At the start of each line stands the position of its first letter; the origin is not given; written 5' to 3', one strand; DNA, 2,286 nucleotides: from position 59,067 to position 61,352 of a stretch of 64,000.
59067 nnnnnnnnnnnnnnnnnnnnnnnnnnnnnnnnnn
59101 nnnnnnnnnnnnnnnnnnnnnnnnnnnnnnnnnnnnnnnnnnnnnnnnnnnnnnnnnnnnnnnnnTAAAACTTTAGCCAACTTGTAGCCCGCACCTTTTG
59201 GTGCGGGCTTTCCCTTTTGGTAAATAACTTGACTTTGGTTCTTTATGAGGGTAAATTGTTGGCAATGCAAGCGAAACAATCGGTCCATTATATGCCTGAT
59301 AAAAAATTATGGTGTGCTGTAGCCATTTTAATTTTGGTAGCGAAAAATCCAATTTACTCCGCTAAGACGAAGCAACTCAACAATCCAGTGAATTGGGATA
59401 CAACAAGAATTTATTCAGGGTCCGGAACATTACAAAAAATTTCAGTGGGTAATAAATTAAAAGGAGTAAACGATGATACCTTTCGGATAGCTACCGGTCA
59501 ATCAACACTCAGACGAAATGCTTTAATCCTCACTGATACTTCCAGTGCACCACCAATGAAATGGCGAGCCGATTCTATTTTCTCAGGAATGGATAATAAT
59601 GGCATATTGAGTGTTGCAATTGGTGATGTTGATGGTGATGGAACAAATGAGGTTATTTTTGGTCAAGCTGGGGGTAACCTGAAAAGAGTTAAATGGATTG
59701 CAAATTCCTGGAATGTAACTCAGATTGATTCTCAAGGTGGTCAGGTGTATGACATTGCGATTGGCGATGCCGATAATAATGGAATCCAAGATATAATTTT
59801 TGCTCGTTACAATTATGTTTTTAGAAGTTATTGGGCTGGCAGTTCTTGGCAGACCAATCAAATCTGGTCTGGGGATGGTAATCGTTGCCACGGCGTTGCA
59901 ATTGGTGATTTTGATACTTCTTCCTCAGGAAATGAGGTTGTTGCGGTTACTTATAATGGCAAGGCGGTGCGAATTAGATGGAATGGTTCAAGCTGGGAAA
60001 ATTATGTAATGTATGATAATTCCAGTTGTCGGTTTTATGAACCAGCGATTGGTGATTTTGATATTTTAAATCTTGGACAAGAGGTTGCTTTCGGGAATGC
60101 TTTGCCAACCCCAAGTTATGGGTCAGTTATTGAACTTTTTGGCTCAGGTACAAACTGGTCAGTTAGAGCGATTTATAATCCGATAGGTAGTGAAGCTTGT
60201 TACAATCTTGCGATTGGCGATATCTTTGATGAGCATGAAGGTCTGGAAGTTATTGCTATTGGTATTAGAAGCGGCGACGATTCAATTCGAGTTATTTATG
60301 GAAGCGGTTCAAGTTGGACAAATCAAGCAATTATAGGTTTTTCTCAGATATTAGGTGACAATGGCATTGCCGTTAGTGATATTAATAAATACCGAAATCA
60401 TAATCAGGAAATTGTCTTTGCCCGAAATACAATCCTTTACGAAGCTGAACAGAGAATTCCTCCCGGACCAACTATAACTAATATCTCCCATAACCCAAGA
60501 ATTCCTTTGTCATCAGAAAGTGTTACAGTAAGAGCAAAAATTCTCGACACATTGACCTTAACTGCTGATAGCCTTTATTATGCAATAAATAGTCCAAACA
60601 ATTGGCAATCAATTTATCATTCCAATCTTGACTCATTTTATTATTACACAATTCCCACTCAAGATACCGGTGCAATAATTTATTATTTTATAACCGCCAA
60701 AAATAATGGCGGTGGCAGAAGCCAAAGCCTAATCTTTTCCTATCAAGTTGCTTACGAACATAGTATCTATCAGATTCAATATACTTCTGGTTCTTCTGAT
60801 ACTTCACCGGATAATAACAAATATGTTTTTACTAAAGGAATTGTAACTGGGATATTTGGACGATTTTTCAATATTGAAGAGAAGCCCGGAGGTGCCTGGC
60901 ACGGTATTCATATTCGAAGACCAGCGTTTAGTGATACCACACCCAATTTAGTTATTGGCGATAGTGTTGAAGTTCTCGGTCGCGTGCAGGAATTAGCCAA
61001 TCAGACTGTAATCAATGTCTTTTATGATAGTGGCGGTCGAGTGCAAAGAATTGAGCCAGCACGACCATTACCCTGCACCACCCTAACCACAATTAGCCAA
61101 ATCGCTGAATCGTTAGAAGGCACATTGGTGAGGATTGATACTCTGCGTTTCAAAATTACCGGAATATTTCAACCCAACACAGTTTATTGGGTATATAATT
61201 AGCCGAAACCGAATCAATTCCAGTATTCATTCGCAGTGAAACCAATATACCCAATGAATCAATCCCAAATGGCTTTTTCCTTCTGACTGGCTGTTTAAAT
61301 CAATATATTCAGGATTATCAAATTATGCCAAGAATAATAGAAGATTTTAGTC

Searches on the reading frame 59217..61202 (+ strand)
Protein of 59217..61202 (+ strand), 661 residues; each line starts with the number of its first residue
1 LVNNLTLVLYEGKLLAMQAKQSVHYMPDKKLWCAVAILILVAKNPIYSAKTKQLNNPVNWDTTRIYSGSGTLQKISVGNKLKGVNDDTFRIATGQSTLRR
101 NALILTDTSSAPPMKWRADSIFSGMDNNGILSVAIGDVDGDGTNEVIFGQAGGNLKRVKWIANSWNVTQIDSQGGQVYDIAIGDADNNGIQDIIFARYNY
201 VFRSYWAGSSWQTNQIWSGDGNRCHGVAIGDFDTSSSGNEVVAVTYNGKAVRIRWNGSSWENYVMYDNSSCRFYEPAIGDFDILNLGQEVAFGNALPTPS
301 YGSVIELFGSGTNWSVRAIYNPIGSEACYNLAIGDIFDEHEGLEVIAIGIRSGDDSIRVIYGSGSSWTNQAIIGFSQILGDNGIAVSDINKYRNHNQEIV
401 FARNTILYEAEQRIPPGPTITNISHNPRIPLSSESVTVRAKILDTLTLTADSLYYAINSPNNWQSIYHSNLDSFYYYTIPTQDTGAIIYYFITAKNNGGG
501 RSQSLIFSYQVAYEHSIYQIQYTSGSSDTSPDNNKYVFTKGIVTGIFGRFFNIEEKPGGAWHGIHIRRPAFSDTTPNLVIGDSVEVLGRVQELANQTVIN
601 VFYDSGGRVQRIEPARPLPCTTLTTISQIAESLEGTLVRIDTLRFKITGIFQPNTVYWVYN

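Call 24: search_protein_families(library=pfam, proteins=[window:59217-61202:+], max_evalue=0.0001)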
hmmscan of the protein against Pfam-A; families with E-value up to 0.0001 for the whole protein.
window:59217-61202:+ (661 aa): 1 family
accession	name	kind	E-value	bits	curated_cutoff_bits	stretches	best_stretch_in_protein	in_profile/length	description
PF13517.12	FG-GAP_3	-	4.1e-07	30.9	26.9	0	137-194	1-60/61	FG-GAP-like repeat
